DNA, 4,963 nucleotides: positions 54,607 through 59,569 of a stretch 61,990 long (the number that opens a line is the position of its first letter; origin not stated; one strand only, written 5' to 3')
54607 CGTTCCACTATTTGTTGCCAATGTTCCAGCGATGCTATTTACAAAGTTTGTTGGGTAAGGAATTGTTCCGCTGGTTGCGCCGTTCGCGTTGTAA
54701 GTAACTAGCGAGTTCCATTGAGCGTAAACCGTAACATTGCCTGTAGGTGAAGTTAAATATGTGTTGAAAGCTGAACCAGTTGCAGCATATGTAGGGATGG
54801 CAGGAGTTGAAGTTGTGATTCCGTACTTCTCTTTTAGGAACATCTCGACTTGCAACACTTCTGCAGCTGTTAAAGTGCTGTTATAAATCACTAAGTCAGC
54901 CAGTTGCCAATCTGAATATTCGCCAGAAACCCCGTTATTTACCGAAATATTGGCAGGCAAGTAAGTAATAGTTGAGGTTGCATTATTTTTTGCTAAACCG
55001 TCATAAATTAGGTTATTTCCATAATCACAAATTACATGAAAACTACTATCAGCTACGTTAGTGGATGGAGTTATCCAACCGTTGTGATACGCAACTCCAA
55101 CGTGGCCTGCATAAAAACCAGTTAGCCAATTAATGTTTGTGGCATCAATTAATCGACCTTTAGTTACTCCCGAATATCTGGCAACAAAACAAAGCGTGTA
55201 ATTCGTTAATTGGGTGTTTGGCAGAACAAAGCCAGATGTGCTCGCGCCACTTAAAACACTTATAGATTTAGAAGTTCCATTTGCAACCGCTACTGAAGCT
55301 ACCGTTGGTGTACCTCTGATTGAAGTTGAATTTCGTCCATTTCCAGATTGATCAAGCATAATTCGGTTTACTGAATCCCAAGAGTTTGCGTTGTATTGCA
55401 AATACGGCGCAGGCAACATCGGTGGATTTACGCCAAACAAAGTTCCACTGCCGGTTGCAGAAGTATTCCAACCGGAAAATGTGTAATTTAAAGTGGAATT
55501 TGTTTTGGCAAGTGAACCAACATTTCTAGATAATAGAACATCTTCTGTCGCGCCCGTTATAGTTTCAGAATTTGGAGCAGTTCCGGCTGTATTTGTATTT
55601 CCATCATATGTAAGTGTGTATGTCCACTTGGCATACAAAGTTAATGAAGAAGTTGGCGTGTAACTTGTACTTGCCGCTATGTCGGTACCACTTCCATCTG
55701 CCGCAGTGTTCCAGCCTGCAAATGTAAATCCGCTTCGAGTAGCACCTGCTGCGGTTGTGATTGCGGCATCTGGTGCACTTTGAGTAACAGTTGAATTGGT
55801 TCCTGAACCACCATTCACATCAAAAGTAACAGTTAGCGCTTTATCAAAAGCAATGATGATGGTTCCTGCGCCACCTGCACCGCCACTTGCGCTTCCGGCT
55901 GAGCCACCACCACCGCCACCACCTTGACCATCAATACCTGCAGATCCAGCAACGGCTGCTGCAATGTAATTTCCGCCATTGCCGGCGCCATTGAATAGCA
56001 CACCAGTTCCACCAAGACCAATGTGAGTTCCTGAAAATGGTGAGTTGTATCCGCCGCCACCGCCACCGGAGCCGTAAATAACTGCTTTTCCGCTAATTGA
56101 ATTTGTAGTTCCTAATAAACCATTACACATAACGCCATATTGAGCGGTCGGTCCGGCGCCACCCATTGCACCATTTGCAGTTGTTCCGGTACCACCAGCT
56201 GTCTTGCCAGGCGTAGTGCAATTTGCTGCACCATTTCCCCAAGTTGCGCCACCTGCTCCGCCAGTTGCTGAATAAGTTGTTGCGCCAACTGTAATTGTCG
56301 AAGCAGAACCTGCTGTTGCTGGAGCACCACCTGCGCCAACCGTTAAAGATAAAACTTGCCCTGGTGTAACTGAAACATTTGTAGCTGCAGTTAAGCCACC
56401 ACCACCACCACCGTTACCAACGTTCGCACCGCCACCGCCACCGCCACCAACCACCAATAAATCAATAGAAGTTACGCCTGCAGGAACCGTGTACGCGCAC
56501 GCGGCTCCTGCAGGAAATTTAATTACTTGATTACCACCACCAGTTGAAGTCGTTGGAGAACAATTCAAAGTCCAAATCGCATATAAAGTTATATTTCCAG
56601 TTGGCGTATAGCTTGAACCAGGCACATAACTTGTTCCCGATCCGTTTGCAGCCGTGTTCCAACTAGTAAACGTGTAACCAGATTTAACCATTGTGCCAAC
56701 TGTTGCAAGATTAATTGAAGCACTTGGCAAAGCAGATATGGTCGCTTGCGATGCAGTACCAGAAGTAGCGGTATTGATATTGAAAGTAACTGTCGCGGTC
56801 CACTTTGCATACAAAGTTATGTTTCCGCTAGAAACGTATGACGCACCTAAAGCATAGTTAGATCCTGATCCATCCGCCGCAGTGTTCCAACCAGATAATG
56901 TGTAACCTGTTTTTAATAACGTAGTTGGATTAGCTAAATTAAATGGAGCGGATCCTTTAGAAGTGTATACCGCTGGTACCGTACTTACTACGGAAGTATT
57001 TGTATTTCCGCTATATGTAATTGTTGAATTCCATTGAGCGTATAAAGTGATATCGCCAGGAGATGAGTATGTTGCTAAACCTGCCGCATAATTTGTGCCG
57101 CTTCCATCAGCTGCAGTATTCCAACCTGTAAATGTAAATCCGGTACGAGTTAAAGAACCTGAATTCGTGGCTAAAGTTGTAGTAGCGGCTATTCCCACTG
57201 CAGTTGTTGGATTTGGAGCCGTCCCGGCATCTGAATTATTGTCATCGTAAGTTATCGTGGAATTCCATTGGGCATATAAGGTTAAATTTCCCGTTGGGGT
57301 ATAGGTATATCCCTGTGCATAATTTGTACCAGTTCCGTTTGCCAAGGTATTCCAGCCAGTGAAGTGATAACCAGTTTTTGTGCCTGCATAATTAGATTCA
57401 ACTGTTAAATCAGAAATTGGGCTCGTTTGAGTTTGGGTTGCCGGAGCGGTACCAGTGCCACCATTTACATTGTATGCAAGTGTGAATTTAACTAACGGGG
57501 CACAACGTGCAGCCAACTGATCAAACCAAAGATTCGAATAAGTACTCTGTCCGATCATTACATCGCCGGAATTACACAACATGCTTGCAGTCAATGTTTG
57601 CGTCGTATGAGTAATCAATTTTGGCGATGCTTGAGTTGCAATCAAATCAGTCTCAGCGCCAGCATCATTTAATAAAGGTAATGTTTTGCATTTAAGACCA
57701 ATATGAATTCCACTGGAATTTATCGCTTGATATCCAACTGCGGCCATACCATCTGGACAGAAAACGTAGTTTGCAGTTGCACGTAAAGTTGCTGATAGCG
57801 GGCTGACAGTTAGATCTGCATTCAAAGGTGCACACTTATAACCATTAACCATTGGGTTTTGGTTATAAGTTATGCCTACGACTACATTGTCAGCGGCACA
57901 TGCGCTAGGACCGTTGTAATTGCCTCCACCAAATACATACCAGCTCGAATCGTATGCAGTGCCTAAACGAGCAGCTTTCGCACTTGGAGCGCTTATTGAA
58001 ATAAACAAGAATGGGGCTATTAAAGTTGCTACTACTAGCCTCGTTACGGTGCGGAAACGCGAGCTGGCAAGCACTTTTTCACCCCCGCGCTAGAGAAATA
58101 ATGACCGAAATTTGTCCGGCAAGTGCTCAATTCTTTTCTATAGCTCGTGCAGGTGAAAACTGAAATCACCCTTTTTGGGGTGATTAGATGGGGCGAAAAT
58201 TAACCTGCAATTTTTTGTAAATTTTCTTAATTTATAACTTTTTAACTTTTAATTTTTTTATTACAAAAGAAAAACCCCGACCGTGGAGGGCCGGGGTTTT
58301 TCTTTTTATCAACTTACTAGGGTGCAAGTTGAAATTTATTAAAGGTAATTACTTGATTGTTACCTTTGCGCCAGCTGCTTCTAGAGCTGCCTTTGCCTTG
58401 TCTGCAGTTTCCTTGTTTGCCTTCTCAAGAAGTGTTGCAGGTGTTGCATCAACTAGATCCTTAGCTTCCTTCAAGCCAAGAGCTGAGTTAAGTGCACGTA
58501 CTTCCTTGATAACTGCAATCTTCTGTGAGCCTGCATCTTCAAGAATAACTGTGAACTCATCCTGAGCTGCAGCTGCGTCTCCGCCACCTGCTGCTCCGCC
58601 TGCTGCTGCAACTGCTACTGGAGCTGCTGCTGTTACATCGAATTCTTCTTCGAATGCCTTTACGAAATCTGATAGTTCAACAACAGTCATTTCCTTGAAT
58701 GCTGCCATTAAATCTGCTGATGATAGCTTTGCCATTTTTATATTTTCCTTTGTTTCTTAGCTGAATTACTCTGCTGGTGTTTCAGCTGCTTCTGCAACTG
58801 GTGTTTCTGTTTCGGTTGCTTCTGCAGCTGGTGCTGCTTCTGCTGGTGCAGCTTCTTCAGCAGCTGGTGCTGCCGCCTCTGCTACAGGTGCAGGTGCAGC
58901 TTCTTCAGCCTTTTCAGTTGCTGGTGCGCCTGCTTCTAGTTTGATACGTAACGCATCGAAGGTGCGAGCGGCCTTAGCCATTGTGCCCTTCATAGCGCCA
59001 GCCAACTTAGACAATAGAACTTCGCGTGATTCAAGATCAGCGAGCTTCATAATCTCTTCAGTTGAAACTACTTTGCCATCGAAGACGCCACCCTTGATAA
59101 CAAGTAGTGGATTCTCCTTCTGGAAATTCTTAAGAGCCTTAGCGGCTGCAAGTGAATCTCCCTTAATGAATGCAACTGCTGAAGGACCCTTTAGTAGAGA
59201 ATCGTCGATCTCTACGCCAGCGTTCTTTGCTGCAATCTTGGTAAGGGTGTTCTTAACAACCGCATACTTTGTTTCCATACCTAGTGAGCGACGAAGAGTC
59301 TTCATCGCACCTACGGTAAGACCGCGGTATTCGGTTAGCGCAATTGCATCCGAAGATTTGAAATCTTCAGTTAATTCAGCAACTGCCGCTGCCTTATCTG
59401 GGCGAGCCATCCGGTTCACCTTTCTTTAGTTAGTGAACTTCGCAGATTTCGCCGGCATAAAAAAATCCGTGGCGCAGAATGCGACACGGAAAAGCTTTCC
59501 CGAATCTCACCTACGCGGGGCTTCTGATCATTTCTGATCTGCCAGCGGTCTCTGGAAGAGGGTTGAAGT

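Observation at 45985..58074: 12.1-kb gene for a 4029-aa secreted mosaic repeat protein wedged between rplJL and rpoBC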

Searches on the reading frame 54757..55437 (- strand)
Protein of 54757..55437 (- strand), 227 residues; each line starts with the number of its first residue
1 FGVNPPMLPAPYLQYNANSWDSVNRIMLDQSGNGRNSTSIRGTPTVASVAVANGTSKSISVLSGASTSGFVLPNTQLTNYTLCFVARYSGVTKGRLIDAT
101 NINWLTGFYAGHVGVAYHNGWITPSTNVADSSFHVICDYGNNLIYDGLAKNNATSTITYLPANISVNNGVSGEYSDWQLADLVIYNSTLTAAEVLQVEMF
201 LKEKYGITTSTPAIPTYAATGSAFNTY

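Call 38: search_protein_families(library=pfam, proteins=[window:54757-55437:-], max_evalue=10)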
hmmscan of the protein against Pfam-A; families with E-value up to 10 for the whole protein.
seq(227 aa): 0 families

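Call 45: search_solved_structures(query=window:54757-55437:-, max_evalue=10, show_alignments=2)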
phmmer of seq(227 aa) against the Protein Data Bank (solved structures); distinct sequences matched with E-value up to 10: 1.
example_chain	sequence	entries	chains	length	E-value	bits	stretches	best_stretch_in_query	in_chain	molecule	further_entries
3tl2_A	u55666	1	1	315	1.5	11.6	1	63-117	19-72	Malate dehydrogenase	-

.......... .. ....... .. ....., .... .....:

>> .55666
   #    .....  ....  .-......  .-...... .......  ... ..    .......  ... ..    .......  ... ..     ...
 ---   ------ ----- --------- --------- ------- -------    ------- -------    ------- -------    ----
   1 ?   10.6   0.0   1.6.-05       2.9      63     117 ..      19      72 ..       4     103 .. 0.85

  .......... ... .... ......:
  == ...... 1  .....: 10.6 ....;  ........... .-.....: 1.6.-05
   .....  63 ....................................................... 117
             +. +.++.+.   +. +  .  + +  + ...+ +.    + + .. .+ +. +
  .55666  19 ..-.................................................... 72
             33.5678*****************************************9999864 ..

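Call 94: search_solved_structures(query=A4, max_evalue=10, show_alignments=2)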
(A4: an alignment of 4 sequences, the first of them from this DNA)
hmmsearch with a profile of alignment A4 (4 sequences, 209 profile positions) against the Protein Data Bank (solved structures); distinct sequences matched with E-value up to 10: 2.
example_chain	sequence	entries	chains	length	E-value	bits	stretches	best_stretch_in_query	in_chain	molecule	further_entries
6zj3_Sh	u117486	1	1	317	0.013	18.3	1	109-180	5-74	RACK1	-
1zan_H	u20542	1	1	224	3.5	10.3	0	6-63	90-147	Fab AD11 Heavy Chain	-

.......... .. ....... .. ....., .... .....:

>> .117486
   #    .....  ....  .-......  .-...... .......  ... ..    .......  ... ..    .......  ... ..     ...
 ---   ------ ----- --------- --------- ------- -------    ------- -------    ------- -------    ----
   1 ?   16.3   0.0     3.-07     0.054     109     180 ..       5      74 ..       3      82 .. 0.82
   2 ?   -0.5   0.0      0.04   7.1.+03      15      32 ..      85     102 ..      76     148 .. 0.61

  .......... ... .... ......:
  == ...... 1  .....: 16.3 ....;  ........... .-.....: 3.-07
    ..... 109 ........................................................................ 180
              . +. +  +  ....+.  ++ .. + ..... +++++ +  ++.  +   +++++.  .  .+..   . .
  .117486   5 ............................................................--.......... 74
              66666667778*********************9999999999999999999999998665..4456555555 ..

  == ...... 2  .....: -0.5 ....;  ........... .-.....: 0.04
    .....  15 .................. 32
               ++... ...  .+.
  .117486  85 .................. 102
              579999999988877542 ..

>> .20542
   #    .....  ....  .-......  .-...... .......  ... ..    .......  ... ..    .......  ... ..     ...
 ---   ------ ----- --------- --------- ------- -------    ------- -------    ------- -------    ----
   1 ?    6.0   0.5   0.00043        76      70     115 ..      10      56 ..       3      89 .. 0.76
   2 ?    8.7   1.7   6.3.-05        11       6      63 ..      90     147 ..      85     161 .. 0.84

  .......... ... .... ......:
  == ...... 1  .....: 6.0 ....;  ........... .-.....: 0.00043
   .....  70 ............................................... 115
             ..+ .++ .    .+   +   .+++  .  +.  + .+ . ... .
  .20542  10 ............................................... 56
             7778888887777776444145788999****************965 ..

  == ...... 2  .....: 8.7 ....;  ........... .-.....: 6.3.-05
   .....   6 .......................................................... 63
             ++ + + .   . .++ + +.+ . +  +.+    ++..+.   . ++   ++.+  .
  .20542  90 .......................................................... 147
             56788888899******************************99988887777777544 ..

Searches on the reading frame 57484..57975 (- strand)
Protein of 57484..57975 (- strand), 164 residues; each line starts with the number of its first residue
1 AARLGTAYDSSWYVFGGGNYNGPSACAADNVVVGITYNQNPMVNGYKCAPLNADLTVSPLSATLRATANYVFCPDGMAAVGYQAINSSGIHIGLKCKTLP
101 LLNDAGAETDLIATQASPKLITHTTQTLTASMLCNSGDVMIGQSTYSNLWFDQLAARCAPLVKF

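Call 38: search_protein_families(library=pfam, proteins=[window:57484-57975:-], max_evalue=10)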
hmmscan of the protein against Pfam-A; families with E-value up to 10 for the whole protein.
seq(164 aa): 1 family
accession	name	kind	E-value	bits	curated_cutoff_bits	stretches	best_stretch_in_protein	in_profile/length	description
PF00734.23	CBM_1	-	0.17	12.3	20.6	1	16-28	6-18/29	Fungal cellulose binding domain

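Call 59: find_homologous_proteins(query=window:57484-57975:-, max_evalue=0.01)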
Query seq(164 aa) (164 aa): 5 proteins with E <= 0.01 among 51 candidates.
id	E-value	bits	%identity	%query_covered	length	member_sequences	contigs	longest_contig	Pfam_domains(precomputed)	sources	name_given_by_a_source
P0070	1.2e-55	206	62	91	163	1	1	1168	-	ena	-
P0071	4.6e-31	126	56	71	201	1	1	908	-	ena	-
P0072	9.5e-31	125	60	59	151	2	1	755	-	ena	-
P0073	5.4e-22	96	62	49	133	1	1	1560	-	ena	-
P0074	5.9e-20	90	62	43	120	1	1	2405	-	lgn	-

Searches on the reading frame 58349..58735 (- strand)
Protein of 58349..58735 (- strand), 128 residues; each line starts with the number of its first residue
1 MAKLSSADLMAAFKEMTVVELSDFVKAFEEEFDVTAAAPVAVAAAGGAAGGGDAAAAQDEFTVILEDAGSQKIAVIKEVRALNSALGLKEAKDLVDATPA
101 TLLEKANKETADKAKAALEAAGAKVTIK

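Call 5: search_protein_families(library=pfam, proteins=[window:58352-58735:-], max_evalue=0.01)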
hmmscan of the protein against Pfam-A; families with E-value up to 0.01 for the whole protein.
window:58352-58735:- (128 aa): 2 families
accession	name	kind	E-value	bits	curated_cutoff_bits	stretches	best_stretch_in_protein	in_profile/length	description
PF00542.24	Ribosomal_L12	-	4.2e-25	88.3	25.9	1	61-128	1-67/67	Ribosomal protein L7/L12 C-terminal domain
PF16320.10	Ribosomal_L12_N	-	2.1e-16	59.8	25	1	8-51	4-47/48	Ribosomal protein L7/L12 dimerisation domain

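Call 11: find_encoding_contigs(protein=window:58349-58735:-, flank=10000, max_places=10)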
Protein window:58349-58735:- (128 aa): 23 contigs read that carry it; 10 places shown.
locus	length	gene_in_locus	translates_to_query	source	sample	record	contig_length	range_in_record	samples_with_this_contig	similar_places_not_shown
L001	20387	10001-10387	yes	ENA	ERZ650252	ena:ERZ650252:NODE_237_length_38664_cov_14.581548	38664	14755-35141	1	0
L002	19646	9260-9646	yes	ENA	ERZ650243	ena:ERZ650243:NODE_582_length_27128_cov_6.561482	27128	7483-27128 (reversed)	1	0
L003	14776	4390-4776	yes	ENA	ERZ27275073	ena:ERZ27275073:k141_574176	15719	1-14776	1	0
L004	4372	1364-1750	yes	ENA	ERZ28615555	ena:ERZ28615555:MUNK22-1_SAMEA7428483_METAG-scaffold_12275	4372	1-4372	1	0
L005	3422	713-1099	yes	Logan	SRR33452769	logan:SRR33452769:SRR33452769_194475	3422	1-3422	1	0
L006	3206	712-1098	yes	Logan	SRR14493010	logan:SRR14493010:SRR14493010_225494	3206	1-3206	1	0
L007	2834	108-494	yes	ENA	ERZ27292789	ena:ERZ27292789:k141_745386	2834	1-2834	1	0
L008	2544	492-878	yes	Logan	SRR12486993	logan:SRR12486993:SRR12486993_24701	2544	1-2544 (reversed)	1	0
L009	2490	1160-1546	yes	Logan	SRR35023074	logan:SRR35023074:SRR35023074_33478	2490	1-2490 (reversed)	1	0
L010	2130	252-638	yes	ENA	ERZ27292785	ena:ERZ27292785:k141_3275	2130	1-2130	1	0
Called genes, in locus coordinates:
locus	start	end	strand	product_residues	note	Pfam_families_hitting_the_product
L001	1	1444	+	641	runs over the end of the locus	PF00009:GTP_EFTU, PF01926:MMR_HSR1 (weak), PF22042:EF-G_D2, PF03144:GTP_EFTU_D2, PF00679:EFG_C, PF21018:BipA_C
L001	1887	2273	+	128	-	PF13452:FAS1_DH_region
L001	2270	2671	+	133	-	PF01575:MaoC_dehydratas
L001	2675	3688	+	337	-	PF01565:FAD_binding_4, PF02873:MurB_C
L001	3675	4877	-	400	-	PF00155:Aminotran_1_2, PF01041:DegT_DnrJ_EryC1 (weak), PF01053:Cys_Met_Meta_PP (weak)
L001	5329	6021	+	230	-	PF02357:NusG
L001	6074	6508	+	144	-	PF03946:Ribosomal_L11_N, PF00298:Ribosomal_L11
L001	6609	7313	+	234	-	PF00687:Ribosomal_L1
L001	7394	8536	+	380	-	PF00999:Na_H_Exchanger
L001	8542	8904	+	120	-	-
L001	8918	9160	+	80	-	-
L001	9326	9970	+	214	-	PF00466:Ribosomal_L10, PF27436:RL10_C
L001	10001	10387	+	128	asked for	PF16320:Ribosomal_L12_N, PF00542:Ribosomal_L12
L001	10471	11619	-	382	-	PF00512:HisKA, PF02518:HATPase_c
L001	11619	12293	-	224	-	PF00072:Response_reg, PF00486:Trans_reg_C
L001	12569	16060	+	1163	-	PF04563:RNA_pol_Rpb2_1, PF04561:RNA_pol_Rpb2_2, PF04565:RNA_pol_Rpb2_3, PF10385:RNA_pol_Rpb2_45, PF00562:RNA_pol_Rpb2_6, PF04560:RNA_pol_Rpb2_7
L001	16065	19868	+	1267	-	PF04997:RNA_pol_Rpb1_1, PF00623:RNA_pol_Rpb1_2, PF04983:RNA_pol_Rpb1_3, PF05000:RNA_pol_Rpb1_4, PF04998:RNA_pol_Rpb1_5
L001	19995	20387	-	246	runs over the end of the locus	PF01048:PNP_UDP_1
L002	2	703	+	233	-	?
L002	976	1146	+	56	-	PF00471:Ribosomal_L33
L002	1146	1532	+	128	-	PF13452:FAS1_DH_region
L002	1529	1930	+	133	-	PF01575:MaoC_dehydratas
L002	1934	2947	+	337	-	PF01565:FAD_binding_4, PF02873:MurB_C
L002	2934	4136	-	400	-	PF00155:Aminotran_1_2, PF01041:DegT_DnrJ_EryC1 (weak), PF01053:Cys_Met_Meta_PP (weak)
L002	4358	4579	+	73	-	PF00584:SecE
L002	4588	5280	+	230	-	PF02357:NusG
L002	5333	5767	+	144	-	PF03946:Ribosomal_L11_N, PF00298:Ribosomal_L11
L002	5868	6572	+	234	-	PF00687:Ribosomal_L1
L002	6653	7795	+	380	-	PF00999:Na_H_Exchanger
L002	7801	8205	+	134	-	-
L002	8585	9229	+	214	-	PF00466:Ribosomal_L10, PF27436:RL10_C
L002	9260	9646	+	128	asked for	PF16320:Ribosomal_L12_N, PF00542:Ribosomal_L12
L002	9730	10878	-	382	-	PF00512:HisKA, PF02518:HATPase_c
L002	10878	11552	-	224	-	PF00072:Response_reg, PF00486:Trans_reg_C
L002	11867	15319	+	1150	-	PF04563:RNA_pol_Rpb2_1, PF04561:RNA_pol_Rpb2_2, PF04565:RNA_pol_Rpb2_3, PF10385:RNA_pol_Rpb2_45, PF00562:RNA_pol_Rpb2_6, PF04560:RNA_pol_Rpb2_7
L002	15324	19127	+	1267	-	PF04997:RNA_pol_Rpb1_1, PF00623:RNA_pol_Rpb1_2, PF04983:RNA_pol_Rpb1_3, PF05000:RNA_pol_Rpb1_4, PF04998:RNA_pol_Rpb1_5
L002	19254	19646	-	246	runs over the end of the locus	PF01048:PNP_UDP_1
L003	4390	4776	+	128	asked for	PF16320:Ribosomal_L12_N, PF00542:Ribosomal_L12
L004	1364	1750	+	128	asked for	PF16320:Ribosomal_L12_N, PF00542:Ribosomal_L12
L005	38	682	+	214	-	PF00466:Ribosomal_L10, PF27436:RL10_C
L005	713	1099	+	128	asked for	PF16320:Ribosomal_L12_N, PF00542:Ribosomal_L12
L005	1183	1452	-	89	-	PF02518:HATPase_c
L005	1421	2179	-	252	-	PF00512:HisKA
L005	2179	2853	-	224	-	PF00072:Response_reg, PF00486:Trans_reg_C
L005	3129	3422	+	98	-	?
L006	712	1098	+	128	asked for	PF16320:Ribosomal_L12_N, PF00542:Ribosomal_L12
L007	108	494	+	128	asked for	PF16320:Ribosomal_L12_N, PF00542:Ribosomal_L12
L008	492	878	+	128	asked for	PF16320:Ribosomal_L12_N, PF00542:Ribosomal_L12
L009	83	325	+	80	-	-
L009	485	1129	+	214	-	PF00466:Ribosomal_L10, PF27436:RL10_C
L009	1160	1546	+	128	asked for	PF16320:Ribosomal_L12_N, PF00542:Ribosomal_L12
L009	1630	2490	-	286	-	?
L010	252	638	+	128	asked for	PF16320:Ribosomal_L12_N, PF00542:Ribosomal_L12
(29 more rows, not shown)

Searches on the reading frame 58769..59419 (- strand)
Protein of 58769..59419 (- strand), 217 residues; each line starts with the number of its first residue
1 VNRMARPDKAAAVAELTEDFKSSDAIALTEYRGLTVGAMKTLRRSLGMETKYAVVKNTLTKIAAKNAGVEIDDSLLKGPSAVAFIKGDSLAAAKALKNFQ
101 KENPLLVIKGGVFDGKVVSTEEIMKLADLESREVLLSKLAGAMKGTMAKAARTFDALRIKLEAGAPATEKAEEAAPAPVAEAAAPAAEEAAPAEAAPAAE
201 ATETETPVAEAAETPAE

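Call 5: search_protein_families(library=pfam, proteins=[window:58769-59419:-], max_evalue=0.01)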
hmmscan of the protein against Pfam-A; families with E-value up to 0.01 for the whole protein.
window:58769-59419:- (217 aa): 1 family
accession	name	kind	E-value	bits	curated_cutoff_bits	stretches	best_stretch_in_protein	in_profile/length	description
PF00466.25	Ribosomal_L10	-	3.1e-25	88.6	22.8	1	4-101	1-100/100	Ribosomal protein L10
